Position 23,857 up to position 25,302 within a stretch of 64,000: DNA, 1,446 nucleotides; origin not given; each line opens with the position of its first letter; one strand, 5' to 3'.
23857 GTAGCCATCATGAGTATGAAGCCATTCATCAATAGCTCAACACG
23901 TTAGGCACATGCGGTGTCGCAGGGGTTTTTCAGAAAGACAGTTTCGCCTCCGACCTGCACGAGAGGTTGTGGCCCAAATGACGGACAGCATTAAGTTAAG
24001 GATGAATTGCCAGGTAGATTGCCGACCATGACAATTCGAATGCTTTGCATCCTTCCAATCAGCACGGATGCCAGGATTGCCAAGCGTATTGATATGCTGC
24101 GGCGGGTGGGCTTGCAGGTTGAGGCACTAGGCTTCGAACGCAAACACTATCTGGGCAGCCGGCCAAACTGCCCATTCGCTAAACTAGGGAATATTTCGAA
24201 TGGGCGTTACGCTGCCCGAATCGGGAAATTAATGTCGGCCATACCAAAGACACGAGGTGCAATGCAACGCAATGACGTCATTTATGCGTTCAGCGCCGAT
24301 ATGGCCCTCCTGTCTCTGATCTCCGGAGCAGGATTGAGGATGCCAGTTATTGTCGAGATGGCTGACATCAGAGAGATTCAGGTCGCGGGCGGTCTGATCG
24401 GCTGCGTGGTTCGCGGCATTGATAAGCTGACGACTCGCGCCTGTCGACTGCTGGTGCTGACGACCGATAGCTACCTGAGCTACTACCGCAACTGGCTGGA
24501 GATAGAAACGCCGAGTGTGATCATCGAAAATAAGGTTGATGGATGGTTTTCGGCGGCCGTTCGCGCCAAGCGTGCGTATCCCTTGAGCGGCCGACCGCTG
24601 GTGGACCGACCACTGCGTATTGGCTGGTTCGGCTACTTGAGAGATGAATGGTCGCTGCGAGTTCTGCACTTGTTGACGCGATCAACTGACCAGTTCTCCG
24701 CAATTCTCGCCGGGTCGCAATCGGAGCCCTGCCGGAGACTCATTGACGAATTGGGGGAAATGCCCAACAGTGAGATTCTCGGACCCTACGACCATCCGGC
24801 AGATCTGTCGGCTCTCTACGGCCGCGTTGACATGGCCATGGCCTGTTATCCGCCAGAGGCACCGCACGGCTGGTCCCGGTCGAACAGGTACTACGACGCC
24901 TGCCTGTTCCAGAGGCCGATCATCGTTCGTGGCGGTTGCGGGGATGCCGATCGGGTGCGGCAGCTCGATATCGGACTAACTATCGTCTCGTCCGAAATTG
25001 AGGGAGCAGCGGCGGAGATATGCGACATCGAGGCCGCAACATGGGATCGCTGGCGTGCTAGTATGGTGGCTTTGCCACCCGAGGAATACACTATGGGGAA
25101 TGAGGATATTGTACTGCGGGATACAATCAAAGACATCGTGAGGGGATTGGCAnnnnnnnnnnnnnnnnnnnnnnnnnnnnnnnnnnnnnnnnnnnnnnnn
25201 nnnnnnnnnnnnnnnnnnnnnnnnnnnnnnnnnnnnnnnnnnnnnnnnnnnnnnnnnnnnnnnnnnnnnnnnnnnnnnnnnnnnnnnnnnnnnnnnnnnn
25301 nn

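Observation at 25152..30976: Wzy_C (O-antigen-ligase/O-oligosaccharyltransferase-type) membrane protein with a ~1,450-aa plant-receptor-like LRR solenoid inserted into its periplasmic loop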

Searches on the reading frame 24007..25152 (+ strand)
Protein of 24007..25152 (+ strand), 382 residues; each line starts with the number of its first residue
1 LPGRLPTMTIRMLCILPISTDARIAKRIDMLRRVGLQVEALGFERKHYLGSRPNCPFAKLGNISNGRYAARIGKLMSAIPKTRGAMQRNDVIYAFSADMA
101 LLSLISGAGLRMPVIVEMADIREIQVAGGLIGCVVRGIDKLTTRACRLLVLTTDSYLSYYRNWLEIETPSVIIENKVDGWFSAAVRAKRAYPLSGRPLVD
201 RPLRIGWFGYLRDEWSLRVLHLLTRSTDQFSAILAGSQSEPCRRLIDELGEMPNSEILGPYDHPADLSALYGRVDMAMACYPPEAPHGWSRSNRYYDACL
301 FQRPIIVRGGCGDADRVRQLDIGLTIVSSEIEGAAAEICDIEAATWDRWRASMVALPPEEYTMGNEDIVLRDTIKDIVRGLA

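Call 7: search_protein_families(library=pfam, proteins=[window:24007-25152:+], max_evalue=0.01)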
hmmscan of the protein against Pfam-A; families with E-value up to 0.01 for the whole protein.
window:24007-25152:+ (382 aa): 0 families

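Call 12: search_protein_families(library=ncbifam, proteins=[window:24007-25152:+], max_evalue=0.01)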
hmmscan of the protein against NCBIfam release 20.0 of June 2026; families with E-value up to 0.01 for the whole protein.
window:24007-25152:+ (382 aa): 0 families

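Call 38: search_protein_families(library=pfam, proteins=[window:24007-25152:+], max_evalue=10)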
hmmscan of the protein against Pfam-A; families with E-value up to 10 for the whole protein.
window:24007-25152:+ (382 aa): 0 families

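Call 45: search_solved_structures(query=window:24007-25152:+, max_evalue=10)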
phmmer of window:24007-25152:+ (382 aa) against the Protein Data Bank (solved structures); distinct sequences matched with E-value up to 10: 1.
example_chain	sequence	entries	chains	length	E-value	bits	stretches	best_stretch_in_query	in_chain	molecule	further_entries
6g14_B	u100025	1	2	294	2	10.6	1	16-183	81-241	Ribosome biogenesis GTPase A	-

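Call 64: find_homologous_proteins(query=window:24007-25152:+, max_evalue=0.001)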
Query window:24007-25152:+ (382 aa): 61 proteins with E <= 0.001 among 8000 candidates.
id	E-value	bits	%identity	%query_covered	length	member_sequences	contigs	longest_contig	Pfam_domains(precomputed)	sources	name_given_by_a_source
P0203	2.5e-251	851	100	98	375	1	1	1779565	-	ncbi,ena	-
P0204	2.2e-194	664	77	98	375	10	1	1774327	-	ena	-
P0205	1.3e-180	619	71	98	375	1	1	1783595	PF13579.13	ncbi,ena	-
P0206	6.2e-142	491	59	96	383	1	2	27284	-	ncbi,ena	-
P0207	5.9e-141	488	58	97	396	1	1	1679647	-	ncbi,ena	-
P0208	4.9e-135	469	57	96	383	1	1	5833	-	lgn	-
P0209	2.0e-118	414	54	95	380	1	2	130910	PF13579.13,PF13439.13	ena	-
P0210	5.3e-118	412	55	92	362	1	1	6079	-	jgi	-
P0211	1.3e-117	411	53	97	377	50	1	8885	PF13579.13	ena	-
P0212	1.1e-116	408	52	95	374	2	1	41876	PF13579.13,PF13439.13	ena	-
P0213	5.3e-115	403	51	98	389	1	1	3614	PF13579.13,PF13692.13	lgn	-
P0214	2.6e-114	400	51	94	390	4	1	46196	-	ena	-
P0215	2.7e-114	400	52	94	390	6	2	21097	-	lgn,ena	-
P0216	3.4e-114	400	52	95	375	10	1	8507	PF13579.13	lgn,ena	-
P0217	4.5e-114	400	50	98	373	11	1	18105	PF13579.13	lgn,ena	-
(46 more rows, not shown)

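Call 65: find_encoding_contigs(protein=P0204, flank=10000, max_places=2)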
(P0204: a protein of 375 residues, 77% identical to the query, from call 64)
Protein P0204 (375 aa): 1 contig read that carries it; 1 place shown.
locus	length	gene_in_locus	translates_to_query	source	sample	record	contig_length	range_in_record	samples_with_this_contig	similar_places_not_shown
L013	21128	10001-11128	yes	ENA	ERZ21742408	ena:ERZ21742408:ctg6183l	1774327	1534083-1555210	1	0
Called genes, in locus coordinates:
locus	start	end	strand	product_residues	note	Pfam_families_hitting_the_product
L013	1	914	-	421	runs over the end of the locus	PF01266:DAO (faint), PF03486:HI0933_like (faint), PF07992:Pyr_redox_2, PF13450:NAD_binding_8 (faint), PF13738:Pyr_redox_3 (faint), PF01593:Amino_oxidase (faint), PF00070:Pyr_redox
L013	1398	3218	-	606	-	PF02730:AFOR_N, PF01314:AFOR_C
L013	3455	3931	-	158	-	PF12797:Fer4_2 (faint), PF13237:Fer4_10 (faint), PF13187:Fer4_9 (weak), PF13247:Fer4_11, PF12838:Fer4_7 (weak), PF00037:Fer4 (weak), PF12837:Fer4_6 (weak), PF14697:Fer4_21 (weak), +2 more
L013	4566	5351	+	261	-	PF00702:Hydrolase, PF13419:HAD_2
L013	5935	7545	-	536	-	PF01435:Peptidase_M48, PF13428:TPR_14 (faint), PF14559:TPR_19 (weak)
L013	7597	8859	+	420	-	PF00365:PFK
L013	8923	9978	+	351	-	PF13506:Glyco_transf_21, PF00535:Glycos_transf_2, PF13641:Glyco_tranf_2_3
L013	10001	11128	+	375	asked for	-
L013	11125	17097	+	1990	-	PF04932:Wzy_C (weak), PF00560:LRR_1 (faint), PF12799:LRR_4 (faint), PF23211:LRR_LRWD1 (faint), PF23598:LRR_14, PF23598:LRR_14, PF13855:LRR_8 (weak), PF23598:LRR_14, +3 more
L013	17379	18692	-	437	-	PF13701:DDE_Tnp_1_4, PF01609:DDE_Tnp_1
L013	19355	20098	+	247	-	-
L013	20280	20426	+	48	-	-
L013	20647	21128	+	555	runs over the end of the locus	PF20254:DMFA2_C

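Call 66: find_encoding_contigs(protein=P0205, flank=10000, max_places=2)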
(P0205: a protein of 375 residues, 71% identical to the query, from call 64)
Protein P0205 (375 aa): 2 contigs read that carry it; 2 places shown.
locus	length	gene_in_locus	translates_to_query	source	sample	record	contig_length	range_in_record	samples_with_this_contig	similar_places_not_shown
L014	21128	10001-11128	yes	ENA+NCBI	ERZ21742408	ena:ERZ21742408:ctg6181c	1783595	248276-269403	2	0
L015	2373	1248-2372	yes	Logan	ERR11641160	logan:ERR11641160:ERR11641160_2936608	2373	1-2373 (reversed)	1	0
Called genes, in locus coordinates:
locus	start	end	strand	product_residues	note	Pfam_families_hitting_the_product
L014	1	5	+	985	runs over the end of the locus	PF04879:Molybdop_Fe4S4, PF13187:Fer4_9 (faint), PF00384:Molybdopterin, PF01568:Molydop_binding, PF12838:Fer4_7, PF13247:Fer4_11 (weak)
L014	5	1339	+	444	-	PF03916:NrfD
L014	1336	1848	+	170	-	PF11821:ActD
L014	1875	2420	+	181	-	PF00034:Cytochrom_C, PF13442:Cytochrome_CBB3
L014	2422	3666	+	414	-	-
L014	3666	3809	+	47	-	-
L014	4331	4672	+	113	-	PF19937:GldC-like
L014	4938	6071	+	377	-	PF20706:GT4-conflict (weak), PF00534:Glycos_transf_1, PF13692:Glyco_trans_1_4, PF13524:Glyco_trans_1_2 (weak)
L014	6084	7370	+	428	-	PF00560:LRR_1 (faint)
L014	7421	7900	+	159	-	PF04932:Wzy_C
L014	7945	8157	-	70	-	-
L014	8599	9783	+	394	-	-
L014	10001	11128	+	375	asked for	PF13579:Glyco_trans_4_4 (weak)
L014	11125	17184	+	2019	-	PF04932:Wzy_C (weak), PF23598:LRR_14 (weak), PF23598:LRR_14 (weak), PF13855:LRR_8 (weak), PF23598:LRR_14 (weak), PF13855:LRR_8 (weak), PF23598:LRR_14, PF13855:LRR_8, +7 more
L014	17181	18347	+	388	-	PF13649:Methyltransf_25 (faint), PF08241:Methyltransf_11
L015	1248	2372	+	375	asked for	PF13579:Glyco_trans_4_4 (weak)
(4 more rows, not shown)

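Call 86: search_protein_families(library=pfam, alignment_id=A3, max_evalue=0.01)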
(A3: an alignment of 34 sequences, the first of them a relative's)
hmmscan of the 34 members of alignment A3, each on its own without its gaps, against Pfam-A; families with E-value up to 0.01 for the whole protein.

A. member 1, P0203 (375 aa): 0 families

B. families by the number of members that match (of 34 scanned): 5 families
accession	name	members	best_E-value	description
PF13579.12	Glyco_trans_4_4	27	1.9e-11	Glycosyl transferase 4-like domain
PF13692.12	Glyco_trans_1_4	16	4.1e-08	Glycosyl transferases group 1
PF13439.12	Glyco_transf_4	11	3.7e-08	Glycosyltransferase Family 4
PF00534.26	Glycos_transf_1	5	0.00028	Glycosyl transferases group 1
PF13524.12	Glyco_trans_1_2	1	0.0041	Glycosyl transferase-like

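Call 88: predict_structure(alignment_id=A3)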
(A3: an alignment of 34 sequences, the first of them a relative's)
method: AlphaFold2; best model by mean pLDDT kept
length: 375 residues; sequences in the alignment: 34
mean_pLDDT: 92.0   pTM: 0.89
mean pLDDT of the five models: 92.0, 91.9, 91.4, 91.1, 91.0
residues with pLDDT >= 90: 288; 70-90: 76; 50-70: 10; < 50: 1
segments of 3 or more residues with pLDDT < 50: none
pLDDT, mean of each block of 10 residues (from residue 1): 93 92 94 92 89 82 84 98 96 97 96 89 92 96 93 93 93 89 76 96 93 96 95 91 91 90 94 87 88 96 90 97 97 97 95 91 93 69
secondary structure, 60 per line:
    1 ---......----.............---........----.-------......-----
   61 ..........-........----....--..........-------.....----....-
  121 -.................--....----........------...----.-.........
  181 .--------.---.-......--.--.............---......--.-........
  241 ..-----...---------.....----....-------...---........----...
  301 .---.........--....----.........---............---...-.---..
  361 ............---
elements in order: E4-9 H15-26 E30-37 E50-55 H61-70 H72-79 E84-87 H90-99 E107-111 H116-119 H122-138 E141-144 H149-156 E163-165 H172-181 E196-201 H207-219 E223-228 H233-242 E248-250 H260-264 E269-272 H286-293 E298-301 H305-313 E316-319 H324-332 H336-347 H359-372

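Call 90: fold_search(model_id=the predicted structure, library=pdb)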
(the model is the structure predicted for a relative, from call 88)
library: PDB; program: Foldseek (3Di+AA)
matches with E <= 10: 1550; with E <= 0.001: 235
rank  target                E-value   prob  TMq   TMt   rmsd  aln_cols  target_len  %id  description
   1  6eji_A                1.4e-14  1.00  0.70  0.73   5.0       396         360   14  Structure of a glycosyltransferase (released 2018-02-07)
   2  5d00_B                5.3e-14  1.00  0.70  0.72   6.1       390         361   13  Crystal structure of BshA from B. subtilis complexed with N-acetylglucosaminyl-malate and UMP (released 2016-09-07)
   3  3c4q_A                5.3e-14  1.00  0.72  0.69   5.9       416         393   12  Structure of the retaining glycosyltransferase MshA : The first step in mycothiol biosynthesis. Organism : Corynebacte (released 2008-04-01)
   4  6n1x                  6.6e-14  1.00  0.67  0.66   6.5       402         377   13  BshA from Staphylococcus aureus complexed with UDP and N-acetylglucosamine (released 2019-08-21)
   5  5d00_A                9.3e-14  1.00  0.69  0.72   6.2       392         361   13  Crystal structure of BshA from B. subtilis complexed with N-acetylglucosaminyl-malate and UMP (released 2016-09-07)
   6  3c4q_B                1.0e-13  1.00  0.73  0.70   5.6       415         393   13  Structure of the retaining glycosyltransferase MshA : The first step in mycothiol biosynthesis. Organism : Corynebacte (released 2008-04-01)
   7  5d01_B                1.6e-13  1.00  0.70  0.73   6.0       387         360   13  Crystal structure of BshA from B. subtilis complexed with N-acetylglucosaminyl-malate (released 2016-09-07)
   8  3mbo_A                3.3e-13  1.00  0.67  0.67   5.9       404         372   13  Crystal Structure of the Glycosyltransferase BaBshA bound with UDP and L-malate (released 2010-09-29)
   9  4xsu_B                5.7e-13  1.00  0.67  0.69   6.5       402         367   14  Crystal structure of Anabaena Alr3699/HepE in complex with UDP and glucose (released 2016-01-13)
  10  6d9t                  1.0e-12  1.00  0.67  0.67   5.9       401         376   12  BshA from Staphylococcus aureus complexed with UDP (released 2019-05-08)
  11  4xsu_A                1.3e-12  1.00  0.67  0.68   6.5       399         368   14  Crystal structure of Anabaena Alr3699/HepE in complex with UDP and glucose (released 2016-01-13)
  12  3mbo_E                1.4e-12  1.00  0.67  0.67   6.5       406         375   12  Crystal Structure of the Glycosyltransferase BaBshA bound with UDP and L-malate (released 2010-09-29)
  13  5d01_A                1.6e-12  1.00  0.67  0.70   6.5       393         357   14  Crystal structure of BshA from B. subtilis complexed with N-acetylglucosaminyl-malate (released 2016-09-07)
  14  6kih_B                1.6e-12  1.00  0.70  0.67   5.7       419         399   14  Sucrose-phosphate synthase (tll1590) from Thermosynechococcus elongatus (released 2020-05-27)
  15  6tvp_A                1.6e-12  1.00  0.61  0.60   6.9       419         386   12  Structure of Mycobacterium smegmatis alpha-maltose-1-phosphate synthase GlgM (released 2020-04-22)
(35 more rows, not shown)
